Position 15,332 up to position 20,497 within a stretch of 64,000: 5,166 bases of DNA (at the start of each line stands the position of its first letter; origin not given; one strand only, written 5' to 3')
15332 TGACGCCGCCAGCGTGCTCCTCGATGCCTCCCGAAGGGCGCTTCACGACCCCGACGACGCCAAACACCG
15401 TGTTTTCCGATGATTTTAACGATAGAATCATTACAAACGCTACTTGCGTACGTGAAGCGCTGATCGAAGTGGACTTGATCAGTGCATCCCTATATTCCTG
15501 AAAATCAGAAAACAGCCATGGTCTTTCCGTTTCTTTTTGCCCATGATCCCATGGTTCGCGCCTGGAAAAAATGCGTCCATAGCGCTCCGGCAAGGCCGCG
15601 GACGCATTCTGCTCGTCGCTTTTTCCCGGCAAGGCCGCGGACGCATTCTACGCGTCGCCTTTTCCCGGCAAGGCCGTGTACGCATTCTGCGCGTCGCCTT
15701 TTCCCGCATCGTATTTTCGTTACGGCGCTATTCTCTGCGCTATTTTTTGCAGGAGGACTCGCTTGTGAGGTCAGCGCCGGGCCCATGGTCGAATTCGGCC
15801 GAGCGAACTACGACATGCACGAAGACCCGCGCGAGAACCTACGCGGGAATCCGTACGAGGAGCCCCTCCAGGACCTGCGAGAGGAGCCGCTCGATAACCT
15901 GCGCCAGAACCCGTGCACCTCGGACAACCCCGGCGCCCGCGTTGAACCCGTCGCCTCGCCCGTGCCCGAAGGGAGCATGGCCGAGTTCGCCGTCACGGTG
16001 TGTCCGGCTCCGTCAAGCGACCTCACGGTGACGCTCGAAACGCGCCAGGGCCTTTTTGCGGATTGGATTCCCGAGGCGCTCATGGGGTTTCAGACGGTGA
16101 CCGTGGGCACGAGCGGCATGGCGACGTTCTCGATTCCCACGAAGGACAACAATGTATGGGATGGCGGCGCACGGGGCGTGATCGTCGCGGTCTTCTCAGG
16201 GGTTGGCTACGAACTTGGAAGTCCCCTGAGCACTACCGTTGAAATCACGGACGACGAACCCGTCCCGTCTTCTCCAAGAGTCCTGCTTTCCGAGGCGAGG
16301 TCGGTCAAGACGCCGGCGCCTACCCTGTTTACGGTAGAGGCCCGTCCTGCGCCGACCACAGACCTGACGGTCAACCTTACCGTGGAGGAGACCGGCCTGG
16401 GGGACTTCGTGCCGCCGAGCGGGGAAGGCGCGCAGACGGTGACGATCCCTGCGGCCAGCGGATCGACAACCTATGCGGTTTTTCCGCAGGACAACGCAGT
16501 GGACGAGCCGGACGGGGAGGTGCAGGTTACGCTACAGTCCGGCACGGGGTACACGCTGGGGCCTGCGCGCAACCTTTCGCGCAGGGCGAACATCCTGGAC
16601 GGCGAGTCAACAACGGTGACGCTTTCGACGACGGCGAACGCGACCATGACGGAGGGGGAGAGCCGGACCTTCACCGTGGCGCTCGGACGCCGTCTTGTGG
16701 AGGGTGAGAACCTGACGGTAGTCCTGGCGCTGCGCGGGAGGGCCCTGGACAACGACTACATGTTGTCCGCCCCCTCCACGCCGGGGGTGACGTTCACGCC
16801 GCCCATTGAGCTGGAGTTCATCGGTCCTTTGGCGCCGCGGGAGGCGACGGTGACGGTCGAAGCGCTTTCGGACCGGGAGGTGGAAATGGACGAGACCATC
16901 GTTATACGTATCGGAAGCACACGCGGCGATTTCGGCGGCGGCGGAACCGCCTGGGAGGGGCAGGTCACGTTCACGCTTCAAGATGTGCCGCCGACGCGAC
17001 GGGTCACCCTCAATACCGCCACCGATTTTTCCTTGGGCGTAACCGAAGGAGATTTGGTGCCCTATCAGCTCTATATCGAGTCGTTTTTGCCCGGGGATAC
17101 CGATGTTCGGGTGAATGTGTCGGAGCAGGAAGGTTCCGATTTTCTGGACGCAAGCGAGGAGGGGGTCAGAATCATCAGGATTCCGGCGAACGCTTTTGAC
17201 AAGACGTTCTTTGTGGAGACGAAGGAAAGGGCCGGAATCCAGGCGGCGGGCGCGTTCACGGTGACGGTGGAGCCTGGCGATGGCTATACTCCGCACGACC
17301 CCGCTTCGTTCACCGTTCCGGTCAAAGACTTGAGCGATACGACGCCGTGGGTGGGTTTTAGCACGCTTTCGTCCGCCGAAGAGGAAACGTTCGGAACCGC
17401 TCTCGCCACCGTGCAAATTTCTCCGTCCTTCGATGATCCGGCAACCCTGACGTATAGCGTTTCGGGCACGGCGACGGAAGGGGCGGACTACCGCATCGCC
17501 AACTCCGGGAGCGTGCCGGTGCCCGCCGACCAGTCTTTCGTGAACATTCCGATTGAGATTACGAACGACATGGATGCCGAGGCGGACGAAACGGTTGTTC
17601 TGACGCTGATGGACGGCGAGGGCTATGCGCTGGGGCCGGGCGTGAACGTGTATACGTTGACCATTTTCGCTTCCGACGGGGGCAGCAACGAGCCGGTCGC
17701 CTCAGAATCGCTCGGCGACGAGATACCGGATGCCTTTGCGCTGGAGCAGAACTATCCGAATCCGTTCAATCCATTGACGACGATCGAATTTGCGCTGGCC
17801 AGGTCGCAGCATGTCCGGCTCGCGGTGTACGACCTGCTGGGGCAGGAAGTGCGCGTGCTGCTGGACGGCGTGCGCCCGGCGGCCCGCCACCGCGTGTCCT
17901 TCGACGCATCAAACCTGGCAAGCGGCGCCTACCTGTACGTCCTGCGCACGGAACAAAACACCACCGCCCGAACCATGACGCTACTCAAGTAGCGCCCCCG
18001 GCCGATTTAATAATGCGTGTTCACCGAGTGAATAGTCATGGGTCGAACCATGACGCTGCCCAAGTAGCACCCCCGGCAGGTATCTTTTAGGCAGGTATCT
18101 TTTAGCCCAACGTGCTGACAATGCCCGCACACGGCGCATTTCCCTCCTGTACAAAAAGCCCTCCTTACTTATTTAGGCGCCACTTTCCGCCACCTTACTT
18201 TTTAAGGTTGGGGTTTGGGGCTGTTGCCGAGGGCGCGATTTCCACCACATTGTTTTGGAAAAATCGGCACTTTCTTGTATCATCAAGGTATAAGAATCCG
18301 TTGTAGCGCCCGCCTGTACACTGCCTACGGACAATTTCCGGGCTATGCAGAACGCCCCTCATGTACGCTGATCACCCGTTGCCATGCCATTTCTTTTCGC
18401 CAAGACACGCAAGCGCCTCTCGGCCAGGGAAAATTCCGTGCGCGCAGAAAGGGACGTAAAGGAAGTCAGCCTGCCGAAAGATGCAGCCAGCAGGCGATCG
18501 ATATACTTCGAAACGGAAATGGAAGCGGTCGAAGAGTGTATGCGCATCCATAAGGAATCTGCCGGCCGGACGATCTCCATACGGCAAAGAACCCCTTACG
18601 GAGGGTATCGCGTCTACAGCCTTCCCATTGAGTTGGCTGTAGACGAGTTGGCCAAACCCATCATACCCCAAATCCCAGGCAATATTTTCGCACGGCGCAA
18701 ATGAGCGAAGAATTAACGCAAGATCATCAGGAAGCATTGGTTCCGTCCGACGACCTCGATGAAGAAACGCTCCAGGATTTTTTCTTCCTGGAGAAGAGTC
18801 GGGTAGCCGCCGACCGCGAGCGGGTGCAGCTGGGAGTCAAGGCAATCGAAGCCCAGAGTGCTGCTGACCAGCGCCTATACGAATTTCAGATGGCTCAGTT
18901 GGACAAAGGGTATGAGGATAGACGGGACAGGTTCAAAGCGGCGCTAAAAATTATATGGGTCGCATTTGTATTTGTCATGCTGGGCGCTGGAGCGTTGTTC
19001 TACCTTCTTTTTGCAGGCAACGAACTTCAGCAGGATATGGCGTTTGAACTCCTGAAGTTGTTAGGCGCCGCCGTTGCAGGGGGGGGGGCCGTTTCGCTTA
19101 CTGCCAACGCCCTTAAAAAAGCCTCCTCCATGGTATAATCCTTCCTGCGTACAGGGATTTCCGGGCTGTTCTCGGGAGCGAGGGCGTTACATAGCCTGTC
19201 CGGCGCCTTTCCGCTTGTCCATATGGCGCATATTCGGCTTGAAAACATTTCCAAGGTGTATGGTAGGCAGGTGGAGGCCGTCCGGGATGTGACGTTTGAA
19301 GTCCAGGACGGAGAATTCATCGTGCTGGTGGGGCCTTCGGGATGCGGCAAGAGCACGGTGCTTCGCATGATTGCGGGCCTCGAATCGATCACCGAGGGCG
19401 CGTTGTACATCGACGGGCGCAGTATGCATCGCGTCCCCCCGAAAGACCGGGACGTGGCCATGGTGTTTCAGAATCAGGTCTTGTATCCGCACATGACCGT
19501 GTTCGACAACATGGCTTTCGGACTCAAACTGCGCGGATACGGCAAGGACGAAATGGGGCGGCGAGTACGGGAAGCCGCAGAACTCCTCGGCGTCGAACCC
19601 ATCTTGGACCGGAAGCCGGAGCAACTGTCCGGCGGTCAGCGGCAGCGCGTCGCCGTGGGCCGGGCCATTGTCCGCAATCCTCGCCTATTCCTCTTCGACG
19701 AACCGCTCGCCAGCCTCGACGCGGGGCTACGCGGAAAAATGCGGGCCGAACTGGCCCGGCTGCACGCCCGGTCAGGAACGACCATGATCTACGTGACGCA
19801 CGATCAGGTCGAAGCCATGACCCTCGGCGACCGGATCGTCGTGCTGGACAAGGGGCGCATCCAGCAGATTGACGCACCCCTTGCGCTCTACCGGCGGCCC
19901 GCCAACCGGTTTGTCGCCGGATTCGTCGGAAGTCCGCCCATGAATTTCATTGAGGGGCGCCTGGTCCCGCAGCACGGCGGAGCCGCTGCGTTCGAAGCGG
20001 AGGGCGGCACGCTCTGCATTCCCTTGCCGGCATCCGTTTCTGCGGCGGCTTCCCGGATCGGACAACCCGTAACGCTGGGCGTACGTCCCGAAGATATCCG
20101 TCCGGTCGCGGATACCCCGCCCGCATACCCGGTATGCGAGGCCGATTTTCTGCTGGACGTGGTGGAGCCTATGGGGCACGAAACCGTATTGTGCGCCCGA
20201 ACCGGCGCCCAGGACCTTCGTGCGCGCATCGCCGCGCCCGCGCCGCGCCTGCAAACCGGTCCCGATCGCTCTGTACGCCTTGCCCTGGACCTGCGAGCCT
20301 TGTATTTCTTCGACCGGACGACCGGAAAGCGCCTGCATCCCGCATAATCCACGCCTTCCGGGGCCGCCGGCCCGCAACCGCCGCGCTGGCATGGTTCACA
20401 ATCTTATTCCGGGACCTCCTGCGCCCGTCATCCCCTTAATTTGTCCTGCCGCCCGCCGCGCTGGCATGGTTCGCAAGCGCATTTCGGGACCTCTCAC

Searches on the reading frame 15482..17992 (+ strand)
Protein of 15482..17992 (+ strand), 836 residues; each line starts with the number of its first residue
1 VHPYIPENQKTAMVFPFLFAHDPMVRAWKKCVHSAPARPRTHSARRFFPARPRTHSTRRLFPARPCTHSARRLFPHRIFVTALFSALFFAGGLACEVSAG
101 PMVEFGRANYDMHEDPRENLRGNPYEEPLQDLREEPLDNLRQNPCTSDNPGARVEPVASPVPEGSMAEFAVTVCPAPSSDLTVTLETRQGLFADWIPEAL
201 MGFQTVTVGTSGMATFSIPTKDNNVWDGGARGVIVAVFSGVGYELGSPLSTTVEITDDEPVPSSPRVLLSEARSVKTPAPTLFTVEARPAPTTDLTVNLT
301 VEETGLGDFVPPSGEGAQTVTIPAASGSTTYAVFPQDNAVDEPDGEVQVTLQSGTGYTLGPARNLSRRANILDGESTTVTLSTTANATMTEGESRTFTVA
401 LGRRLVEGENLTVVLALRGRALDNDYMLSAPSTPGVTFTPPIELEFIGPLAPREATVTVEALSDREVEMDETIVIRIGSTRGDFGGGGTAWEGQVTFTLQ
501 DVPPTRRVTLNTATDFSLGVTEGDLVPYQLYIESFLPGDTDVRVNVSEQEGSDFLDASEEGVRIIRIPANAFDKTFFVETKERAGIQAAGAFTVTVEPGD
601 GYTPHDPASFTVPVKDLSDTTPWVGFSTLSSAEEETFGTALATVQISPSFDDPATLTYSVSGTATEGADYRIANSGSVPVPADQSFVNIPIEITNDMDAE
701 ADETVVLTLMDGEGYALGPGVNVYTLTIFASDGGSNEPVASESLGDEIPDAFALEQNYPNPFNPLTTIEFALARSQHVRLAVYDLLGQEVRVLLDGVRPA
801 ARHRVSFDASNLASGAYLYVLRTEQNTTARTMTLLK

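Call 7: search_protein_families(library=pfam, proteins=[window:15482-17992:+], max_evalue=0.001)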
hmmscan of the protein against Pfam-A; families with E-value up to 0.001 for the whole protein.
window:15482-17992:+ (836 aa): 2 families
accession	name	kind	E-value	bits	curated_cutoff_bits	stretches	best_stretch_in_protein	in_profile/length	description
PF18962.6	Por_Secre_tail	-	5.6e-08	33.4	27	1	758-830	2-71/75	Secretion system C-terminal sorting domain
PF03160.20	Calx-beta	-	2.1e-06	28.2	27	1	624-711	8-96/119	Calx-beta domain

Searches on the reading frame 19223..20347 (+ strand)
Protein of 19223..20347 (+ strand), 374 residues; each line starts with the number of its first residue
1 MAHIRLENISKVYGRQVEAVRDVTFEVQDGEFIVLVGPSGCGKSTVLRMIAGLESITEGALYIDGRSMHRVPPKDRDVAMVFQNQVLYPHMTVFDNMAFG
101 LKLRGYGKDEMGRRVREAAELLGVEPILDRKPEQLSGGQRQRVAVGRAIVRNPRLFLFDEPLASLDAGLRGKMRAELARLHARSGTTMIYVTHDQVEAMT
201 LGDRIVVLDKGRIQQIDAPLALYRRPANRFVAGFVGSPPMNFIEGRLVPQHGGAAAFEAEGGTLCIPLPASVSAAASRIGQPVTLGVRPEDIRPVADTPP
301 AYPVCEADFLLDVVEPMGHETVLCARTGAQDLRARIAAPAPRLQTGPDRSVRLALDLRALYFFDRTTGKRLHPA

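Call 44: search_protein_families(library=pfam, proteins=[window:19223-20347:+], max_evalue=0.001)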
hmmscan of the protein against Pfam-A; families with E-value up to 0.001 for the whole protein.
window:19223-20347:+ (374 aa): 9 families
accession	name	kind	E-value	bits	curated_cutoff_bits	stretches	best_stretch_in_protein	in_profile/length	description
PF00005.33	ABC_tran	-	8.6e-36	124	25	1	21-163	2-137/137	ABC transporter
PF17912.7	OB_MalK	-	2.2e-13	51.3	27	1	236-292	1-53/53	MalK OB fold domain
PF13304.12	AAA_21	-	1.8e-05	25.4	27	0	32-64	1-36/304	AAA domain, putative AbiEii toxin, Type IV TA system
PF03215.21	Rad17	-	8.5e-05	23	23.8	1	24-97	39-112/186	Rad17 P-loop domain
PF02463.25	SMC_N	-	0.00026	20.9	40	0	30-199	24-205/220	RecF/RecN/SMC N terminal domain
PF20703.3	nSTAND1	-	0.00028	21.1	27.1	1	13-54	17-55/379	Novel STAND NTPase 1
PF08402.16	TOBE_2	-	0.00035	21.1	21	0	285-363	1-76/76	TOBE domain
PF13401.12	AAA_22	-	0.00055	20.7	27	0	30-55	5-30/130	AAA domain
PF13191.12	AAA_16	-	0.00066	20.6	32.6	0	15-51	7-45/167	AAA ATPase domain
